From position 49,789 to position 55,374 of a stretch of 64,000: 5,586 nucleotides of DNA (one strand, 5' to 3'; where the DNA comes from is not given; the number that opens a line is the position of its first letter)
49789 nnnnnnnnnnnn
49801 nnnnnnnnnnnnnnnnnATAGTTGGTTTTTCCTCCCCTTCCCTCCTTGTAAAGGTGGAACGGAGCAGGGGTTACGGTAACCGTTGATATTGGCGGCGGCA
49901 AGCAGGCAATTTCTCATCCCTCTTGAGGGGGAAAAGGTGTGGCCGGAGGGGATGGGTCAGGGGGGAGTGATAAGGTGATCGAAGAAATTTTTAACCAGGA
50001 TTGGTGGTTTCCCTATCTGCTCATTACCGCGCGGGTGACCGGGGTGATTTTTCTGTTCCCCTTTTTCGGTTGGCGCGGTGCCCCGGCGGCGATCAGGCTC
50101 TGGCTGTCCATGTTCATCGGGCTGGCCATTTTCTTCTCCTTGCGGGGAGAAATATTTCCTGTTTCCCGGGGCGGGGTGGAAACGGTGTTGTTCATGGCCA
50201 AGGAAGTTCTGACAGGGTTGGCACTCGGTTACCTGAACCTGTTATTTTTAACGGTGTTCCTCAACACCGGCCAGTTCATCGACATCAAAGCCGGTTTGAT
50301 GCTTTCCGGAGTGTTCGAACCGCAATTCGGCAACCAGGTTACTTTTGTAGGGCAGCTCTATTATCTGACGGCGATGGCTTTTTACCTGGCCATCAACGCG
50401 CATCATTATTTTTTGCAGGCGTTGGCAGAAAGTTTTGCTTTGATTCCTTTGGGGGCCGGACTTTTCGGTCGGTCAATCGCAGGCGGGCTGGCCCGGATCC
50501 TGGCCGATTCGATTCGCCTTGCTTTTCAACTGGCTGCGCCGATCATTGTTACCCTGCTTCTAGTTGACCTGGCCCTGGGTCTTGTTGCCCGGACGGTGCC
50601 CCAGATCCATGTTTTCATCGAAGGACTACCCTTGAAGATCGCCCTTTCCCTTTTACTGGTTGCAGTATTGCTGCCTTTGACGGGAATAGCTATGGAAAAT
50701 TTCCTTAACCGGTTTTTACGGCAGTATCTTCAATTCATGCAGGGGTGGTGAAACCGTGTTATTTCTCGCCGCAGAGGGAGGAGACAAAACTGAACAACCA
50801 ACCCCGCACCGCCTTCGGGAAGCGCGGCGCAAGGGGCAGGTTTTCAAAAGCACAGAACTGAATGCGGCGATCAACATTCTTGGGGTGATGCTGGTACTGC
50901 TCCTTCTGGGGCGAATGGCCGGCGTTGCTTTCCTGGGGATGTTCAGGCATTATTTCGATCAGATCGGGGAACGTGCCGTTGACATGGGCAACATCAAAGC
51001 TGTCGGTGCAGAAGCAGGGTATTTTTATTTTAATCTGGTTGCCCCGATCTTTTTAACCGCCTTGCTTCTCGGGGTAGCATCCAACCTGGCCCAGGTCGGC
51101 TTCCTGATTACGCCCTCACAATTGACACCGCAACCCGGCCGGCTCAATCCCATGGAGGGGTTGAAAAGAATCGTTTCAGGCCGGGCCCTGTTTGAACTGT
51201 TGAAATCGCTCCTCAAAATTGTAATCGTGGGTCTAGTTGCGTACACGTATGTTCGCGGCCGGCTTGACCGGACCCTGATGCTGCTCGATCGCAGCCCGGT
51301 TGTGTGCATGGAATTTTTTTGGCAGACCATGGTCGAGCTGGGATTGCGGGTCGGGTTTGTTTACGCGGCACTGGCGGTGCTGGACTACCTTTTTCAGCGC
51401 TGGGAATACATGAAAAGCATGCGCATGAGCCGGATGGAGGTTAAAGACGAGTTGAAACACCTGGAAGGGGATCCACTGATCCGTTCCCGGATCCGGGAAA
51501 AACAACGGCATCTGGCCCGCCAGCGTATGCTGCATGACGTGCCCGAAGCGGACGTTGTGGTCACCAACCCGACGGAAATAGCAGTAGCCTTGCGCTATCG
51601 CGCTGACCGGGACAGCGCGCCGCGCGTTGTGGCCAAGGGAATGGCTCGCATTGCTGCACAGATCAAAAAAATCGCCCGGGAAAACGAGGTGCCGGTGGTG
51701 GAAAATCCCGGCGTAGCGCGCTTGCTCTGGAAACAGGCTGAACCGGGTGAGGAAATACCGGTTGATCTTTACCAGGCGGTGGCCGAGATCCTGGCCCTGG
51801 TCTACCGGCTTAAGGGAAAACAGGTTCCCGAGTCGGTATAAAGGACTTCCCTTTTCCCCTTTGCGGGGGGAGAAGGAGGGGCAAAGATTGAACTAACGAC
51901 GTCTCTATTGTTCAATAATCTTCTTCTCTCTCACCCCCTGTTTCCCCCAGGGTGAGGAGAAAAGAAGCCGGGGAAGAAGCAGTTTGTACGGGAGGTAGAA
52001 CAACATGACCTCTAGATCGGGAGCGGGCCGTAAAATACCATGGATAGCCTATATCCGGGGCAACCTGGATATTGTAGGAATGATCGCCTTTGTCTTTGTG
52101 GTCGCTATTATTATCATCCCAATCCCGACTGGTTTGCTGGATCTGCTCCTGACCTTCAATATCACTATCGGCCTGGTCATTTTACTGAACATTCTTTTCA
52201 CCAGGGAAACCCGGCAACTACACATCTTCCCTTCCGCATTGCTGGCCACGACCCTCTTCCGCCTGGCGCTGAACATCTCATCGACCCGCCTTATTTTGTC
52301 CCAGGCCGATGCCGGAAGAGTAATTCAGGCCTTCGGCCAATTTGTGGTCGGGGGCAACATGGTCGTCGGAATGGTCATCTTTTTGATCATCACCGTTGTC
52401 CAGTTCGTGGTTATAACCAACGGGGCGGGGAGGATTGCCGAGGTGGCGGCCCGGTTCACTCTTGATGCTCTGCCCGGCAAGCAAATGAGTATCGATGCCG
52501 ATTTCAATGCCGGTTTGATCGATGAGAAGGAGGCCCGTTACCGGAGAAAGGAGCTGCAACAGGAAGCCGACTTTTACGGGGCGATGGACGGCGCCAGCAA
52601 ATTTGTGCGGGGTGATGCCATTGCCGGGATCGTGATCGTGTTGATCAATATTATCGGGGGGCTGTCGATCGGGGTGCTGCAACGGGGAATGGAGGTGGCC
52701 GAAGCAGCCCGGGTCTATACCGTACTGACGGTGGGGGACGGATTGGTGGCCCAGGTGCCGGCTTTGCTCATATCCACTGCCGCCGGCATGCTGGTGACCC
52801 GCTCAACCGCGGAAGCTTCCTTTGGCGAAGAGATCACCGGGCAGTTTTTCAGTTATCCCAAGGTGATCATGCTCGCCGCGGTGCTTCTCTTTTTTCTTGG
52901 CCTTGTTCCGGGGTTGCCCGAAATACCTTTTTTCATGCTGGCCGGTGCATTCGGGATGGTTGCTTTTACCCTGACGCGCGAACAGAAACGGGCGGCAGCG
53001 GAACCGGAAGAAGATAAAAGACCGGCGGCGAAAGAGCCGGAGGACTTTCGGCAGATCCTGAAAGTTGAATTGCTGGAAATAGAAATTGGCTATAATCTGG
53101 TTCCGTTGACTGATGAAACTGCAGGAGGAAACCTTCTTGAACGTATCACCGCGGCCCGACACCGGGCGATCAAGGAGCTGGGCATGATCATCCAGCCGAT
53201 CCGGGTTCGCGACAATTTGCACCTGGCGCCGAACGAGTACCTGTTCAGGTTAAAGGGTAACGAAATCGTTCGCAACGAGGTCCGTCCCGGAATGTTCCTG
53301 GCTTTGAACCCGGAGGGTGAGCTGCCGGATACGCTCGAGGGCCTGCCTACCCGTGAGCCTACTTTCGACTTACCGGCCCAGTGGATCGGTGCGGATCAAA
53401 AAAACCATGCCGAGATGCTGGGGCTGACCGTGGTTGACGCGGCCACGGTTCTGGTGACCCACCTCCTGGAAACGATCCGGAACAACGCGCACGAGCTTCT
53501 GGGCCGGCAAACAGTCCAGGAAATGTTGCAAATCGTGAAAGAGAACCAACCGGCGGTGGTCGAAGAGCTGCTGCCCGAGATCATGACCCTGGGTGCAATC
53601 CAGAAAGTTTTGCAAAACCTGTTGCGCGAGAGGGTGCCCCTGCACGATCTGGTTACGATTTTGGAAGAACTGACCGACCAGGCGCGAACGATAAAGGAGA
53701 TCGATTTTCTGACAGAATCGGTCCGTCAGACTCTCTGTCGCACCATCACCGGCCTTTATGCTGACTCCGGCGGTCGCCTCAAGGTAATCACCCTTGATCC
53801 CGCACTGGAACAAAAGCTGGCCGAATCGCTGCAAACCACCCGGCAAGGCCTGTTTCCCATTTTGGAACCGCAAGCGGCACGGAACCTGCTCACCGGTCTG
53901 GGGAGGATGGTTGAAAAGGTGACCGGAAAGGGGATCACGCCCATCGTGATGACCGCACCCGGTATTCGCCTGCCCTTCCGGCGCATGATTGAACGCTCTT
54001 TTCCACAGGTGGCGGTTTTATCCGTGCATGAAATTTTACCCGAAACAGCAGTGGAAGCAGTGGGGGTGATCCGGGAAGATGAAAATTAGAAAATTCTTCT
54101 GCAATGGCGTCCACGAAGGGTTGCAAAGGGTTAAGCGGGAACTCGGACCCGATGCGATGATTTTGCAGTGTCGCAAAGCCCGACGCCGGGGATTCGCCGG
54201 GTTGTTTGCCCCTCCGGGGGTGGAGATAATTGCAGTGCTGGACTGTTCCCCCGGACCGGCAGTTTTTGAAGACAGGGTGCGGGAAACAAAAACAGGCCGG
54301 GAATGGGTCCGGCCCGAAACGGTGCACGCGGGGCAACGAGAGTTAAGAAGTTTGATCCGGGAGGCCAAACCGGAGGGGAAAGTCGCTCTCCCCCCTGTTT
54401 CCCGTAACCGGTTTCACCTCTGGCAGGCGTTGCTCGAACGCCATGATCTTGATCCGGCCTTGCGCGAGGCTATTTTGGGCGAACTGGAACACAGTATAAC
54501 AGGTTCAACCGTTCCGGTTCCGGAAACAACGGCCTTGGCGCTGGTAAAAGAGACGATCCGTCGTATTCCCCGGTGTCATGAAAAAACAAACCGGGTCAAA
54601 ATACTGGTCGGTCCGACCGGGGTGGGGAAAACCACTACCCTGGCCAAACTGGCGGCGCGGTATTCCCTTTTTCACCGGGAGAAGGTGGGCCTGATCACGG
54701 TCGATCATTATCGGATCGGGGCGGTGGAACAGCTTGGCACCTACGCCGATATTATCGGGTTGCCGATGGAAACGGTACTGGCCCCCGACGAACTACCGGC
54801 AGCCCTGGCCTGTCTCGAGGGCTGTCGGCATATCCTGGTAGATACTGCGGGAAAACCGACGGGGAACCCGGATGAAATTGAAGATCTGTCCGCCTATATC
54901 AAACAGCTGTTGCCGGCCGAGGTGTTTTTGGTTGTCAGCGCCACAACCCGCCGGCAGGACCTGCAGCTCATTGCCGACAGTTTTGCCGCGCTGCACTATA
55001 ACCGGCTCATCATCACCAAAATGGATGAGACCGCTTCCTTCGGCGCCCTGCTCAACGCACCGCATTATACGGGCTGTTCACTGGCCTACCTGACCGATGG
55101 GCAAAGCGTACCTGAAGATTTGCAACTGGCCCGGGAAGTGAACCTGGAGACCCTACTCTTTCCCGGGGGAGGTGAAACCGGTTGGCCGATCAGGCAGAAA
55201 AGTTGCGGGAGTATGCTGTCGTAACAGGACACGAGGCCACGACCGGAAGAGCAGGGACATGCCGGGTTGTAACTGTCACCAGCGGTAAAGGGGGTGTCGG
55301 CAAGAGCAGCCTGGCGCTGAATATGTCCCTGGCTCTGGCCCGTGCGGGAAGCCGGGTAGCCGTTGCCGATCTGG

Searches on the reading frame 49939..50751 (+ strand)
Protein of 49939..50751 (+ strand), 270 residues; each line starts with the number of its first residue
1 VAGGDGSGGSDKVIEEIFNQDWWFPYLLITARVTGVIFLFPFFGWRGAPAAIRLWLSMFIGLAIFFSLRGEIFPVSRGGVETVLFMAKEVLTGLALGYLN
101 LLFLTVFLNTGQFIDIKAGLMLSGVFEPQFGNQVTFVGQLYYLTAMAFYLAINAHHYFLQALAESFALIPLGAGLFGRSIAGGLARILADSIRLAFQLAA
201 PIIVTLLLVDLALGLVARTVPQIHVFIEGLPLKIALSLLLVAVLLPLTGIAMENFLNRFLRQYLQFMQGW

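Call 36: search_protein_families(library=pfam, proteins=[window:49939-50751:+])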
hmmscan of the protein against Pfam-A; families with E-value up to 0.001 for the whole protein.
window:49939-50751:+ (270 aa): 1 family
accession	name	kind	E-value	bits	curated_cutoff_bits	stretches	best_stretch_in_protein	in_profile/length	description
PF01311.25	Bac_export_1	-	3.9e-55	187.4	27.8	1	26-257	4-228/230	Bacterial export proteins, family 1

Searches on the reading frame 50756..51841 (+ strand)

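Call 36: search_protein_families(library=pfam, proteins=[window:50756-51841:+])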
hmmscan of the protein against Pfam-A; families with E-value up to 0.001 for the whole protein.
window:50756-51841:+ (361 aa): 1 family
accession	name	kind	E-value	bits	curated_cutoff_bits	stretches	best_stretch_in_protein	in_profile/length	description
PF01312.24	Bac_export_2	-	1.3e-121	406.4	24.4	1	10-349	2-335/335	FlhB HrpN YscU SpaS Family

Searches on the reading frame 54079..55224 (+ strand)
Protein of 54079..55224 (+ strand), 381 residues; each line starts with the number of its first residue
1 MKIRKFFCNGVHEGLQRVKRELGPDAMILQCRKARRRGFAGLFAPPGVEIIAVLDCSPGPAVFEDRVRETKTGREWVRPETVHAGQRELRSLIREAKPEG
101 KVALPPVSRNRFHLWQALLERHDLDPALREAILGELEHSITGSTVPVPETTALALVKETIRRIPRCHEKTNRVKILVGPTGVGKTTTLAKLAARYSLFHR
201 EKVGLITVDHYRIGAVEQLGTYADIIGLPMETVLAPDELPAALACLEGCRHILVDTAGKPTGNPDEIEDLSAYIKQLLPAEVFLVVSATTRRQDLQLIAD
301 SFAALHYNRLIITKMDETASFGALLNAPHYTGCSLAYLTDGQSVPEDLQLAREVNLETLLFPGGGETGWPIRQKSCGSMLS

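Call 10: search_protein_families(library=pfam, proteins=[window:54079-55224:+])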
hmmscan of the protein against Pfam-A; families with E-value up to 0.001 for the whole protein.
window:54079-55224:+ (381 aa): 3 families
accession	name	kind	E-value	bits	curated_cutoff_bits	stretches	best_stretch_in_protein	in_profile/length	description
PF00448.28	SRP54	-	2.2e-36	125.8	22.7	1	173-353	3-187/196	SRP54-type protein, GTPase domain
PF25199.1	nSTAND_NTPase5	-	0.00037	20.8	34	1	152-204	21-74/145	Novel STAND NTPase 5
PF04851.21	ResIII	-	0.00042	20.7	22.5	1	158-208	10-60/164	Type III restriction enzyme, res subunit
